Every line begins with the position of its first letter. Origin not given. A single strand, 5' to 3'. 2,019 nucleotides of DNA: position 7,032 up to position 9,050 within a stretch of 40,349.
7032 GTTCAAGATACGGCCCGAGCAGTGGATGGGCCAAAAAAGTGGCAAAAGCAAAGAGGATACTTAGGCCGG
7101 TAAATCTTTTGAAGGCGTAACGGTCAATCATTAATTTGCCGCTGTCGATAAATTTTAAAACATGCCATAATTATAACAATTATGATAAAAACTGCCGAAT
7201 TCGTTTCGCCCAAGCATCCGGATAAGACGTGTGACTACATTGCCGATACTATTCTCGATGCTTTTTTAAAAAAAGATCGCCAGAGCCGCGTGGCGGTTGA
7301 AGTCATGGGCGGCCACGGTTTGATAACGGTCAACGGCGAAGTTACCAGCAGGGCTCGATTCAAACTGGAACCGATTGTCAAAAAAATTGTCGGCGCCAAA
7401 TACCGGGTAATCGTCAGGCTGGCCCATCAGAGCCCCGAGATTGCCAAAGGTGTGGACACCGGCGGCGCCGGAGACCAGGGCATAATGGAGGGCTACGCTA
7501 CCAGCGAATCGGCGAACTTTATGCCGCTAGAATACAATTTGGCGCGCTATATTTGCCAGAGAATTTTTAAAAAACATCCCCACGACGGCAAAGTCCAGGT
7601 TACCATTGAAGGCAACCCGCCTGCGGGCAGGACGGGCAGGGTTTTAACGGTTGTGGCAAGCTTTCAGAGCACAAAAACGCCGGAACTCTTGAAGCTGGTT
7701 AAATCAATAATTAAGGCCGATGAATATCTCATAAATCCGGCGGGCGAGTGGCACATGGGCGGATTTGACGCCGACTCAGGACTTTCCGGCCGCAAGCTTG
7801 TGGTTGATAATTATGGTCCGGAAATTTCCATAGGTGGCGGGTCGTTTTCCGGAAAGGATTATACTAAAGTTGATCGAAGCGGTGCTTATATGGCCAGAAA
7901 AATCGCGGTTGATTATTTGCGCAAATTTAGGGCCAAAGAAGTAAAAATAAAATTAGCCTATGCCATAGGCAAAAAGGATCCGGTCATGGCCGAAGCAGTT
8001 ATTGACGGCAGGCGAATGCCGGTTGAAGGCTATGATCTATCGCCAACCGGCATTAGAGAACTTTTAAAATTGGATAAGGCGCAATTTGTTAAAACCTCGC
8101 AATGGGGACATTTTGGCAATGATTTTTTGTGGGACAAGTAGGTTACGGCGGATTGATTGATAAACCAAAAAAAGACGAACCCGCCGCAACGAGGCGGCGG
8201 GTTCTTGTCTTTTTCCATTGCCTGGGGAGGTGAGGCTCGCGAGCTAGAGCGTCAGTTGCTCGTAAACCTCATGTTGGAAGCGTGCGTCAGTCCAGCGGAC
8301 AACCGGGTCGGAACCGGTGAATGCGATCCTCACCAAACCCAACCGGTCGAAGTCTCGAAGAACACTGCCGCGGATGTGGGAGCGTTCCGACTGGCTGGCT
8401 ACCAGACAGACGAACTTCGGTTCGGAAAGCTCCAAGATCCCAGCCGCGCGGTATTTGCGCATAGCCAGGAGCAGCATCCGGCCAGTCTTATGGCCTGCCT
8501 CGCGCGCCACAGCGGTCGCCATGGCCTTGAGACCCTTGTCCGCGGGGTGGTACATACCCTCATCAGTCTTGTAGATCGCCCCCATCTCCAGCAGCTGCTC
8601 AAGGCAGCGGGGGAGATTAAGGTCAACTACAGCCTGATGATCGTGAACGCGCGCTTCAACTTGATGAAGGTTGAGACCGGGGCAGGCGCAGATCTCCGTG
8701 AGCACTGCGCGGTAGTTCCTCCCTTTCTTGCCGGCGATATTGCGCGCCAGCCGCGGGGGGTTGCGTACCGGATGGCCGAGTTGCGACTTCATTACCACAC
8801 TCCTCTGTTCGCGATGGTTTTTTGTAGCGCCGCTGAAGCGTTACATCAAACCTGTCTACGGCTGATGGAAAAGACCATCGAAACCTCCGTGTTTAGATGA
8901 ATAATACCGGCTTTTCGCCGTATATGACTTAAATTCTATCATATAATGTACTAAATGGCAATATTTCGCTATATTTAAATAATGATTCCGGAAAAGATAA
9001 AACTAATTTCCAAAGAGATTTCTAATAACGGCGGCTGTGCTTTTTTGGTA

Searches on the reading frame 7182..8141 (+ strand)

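Call 41: search_protein_families(library=pfam, proteins=[window:7182-8141:+], max_evalue=0.01)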
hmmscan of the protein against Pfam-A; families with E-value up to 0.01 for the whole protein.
window:7182-8141:+ (319 aa): 3 families
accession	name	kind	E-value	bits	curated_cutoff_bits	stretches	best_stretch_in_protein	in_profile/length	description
PF02773.21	S-AdoMet_synt_C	-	8.5e-33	113.7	25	1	192-319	1-138/138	S-adenosylmethionine synthetase, C-terminal domain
PF00438.25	S-AdoMet_synt_N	-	2.2e-20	73.5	33.1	1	2-70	3-71/99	S-adenosylmethionine synthetase, N-terminal domain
PF02772.21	S-AdoMet_synt_M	-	3.9e-14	53.2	29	1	95-177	3-92/120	S-adenosylmethionine synthetase, central domain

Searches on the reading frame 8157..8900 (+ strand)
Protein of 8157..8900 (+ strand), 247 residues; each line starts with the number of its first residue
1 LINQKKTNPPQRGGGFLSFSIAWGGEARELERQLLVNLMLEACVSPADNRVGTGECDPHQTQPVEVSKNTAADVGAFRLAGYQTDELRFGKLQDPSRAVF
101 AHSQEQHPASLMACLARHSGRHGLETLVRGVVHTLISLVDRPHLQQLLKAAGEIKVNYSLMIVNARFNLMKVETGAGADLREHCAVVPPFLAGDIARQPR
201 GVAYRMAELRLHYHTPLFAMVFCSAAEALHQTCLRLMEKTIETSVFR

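Call 41: search_protein_families(library=pfam, proteins=[window:8157-8900:+], max_evalue=0.01)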
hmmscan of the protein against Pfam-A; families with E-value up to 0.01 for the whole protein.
window:8157-8900:+ (247 aa): 0 families

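Call 83: list_cluster_members(proteins=[window:8157-8897:+, window:8247-8798:-, window:11261-11590:+, window:12203-12457:-, window:16286-16681:+, window:16447-16653:-])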
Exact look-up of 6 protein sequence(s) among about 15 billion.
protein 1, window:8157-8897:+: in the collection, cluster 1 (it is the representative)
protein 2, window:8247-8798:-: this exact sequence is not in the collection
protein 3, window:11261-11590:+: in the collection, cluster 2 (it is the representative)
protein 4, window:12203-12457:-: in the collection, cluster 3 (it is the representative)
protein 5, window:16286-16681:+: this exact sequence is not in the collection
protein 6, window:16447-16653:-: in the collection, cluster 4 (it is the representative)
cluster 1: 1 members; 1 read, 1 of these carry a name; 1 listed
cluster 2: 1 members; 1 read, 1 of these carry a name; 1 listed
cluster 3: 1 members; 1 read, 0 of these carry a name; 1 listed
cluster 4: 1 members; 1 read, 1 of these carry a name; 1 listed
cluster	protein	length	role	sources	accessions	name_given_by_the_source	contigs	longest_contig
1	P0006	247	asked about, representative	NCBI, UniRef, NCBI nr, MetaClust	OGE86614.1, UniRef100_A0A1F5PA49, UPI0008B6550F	MAG: hypothetical protein A3J48_01580 [Candidatus Doudnabacteria bacterium ... | Uncharacterized protein n=1 Tax=Candidatus Doudnabacteria bacterium ... | status=active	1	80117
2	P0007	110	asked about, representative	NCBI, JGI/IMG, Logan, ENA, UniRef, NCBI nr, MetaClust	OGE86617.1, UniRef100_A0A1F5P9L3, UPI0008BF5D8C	MAG: hypothetical protein A3J48_01595 [Candidatus Doudnabacteria bacterium ... | Uncharacterized protein n=1 Tax=Candidatus Doudnabacteria bacterium ... | status=active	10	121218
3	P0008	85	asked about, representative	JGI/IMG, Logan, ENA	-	-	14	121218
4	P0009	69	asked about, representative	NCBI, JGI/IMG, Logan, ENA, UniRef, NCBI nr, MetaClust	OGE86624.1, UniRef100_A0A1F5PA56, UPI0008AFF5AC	MAG: hypothetical protein A3J48_01635 [Candidatus Doudnabacteria bacterium ... | Zinc-finger domain-containing protein n=1 Tax=Candidatus Doudnabacteria bacterium ... | status=active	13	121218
